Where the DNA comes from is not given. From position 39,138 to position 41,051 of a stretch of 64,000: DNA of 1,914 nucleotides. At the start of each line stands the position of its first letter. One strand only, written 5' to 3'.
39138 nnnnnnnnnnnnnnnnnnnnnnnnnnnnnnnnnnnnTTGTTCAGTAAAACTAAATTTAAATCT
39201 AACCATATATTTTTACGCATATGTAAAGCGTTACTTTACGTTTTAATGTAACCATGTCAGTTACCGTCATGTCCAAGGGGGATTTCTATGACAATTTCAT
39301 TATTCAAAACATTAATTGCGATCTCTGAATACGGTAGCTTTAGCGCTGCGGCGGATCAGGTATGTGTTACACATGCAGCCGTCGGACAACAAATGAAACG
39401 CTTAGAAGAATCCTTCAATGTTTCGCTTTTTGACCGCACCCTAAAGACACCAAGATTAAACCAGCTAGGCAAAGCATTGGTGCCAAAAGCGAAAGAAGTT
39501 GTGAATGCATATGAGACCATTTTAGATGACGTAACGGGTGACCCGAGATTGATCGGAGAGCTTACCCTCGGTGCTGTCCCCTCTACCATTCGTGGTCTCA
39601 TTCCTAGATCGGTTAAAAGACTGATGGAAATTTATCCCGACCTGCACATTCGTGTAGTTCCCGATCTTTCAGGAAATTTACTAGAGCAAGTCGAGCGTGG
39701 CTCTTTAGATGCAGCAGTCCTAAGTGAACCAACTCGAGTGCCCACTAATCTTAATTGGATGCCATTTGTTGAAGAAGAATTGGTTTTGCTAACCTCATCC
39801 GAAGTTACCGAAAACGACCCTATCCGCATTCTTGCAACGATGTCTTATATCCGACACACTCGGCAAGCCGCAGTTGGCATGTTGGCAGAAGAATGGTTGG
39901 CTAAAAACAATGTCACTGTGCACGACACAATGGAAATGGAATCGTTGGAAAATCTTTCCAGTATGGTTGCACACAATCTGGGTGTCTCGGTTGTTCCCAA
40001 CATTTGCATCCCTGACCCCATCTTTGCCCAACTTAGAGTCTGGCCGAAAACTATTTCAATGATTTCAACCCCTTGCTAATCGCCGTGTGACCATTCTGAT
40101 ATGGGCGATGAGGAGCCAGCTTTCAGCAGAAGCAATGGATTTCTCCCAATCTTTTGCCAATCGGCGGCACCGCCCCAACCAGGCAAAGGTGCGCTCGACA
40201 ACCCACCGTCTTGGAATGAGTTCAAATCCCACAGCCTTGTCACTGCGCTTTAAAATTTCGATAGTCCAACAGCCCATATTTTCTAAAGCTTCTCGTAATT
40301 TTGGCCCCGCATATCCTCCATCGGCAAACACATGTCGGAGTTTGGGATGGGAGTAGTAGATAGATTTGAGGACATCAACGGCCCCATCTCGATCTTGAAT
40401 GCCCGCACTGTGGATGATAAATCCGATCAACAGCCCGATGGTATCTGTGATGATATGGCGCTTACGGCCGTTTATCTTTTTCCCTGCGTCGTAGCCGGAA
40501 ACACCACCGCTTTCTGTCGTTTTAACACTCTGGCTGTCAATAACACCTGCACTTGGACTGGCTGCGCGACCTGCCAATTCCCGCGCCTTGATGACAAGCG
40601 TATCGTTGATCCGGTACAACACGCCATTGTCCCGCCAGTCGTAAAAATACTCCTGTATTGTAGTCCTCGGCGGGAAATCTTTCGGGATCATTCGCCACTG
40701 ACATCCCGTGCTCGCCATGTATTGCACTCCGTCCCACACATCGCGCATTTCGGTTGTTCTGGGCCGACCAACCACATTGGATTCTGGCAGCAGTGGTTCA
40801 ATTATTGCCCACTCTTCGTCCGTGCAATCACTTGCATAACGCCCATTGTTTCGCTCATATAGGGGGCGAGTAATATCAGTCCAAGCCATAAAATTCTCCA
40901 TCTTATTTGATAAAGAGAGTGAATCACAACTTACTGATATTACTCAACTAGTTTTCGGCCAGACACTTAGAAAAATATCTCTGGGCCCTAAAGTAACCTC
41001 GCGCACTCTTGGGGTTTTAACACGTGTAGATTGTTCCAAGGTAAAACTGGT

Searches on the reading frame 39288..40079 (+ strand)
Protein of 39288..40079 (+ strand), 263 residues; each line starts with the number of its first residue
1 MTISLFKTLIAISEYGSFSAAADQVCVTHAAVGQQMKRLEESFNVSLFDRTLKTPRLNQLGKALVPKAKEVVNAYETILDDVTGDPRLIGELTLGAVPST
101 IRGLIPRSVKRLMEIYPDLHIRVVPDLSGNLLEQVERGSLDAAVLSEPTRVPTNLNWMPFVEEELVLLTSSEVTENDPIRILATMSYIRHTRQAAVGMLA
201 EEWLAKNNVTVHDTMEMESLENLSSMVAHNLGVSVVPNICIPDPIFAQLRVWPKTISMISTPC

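Call 68: search_protein_families(library=pfam, proteins=[window:39288-40079:+], max_evalue=0.001)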
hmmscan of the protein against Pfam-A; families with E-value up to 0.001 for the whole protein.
window:39288-40079:+ (263 aa): 2 families
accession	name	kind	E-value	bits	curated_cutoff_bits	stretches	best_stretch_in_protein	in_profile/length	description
PF03466.25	LysR_substrate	-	6.5e-27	94.7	28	1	90-250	6-170/209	LysR substrate binding domain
PF00126.33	HTH_1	-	9.1e-15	54.8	26.6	1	5-61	3-59/60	Bacterial regulatory helix-turn-helix protein, lysR family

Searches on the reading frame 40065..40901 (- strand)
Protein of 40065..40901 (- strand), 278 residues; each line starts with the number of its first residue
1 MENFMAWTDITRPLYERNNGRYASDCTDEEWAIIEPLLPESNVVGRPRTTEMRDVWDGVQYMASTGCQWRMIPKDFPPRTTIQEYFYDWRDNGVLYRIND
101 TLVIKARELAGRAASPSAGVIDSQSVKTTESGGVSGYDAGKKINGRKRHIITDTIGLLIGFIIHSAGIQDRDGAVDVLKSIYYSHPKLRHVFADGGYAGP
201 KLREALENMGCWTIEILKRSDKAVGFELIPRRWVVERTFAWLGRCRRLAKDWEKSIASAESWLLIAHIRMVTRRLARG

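Call 68: search_protein_families(library=pfam, proteins=[window:40065-40901:-], max_evalue=0.001)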
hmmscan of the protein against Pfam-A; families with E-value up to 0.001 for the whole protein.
window:40065-40901:- (278 aa): 3 families
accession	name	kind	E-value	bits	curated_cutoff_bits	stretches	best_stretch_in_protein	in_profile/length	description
PF01609.27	DDE_Tnp_1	-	3.6e-35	122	23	1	116-269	4-198/200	Transposase DDE domain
PF13340.11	DUF4096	-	2.9e-25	88.7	34.3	1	27-98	2-75/76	Putative transposase of IS4/5 family (DUF4096)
PF13586.12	DDE_Tnp_1_2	-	5.2e-08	33.6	29.2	1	191-270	1-83/86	Transposase DDE domain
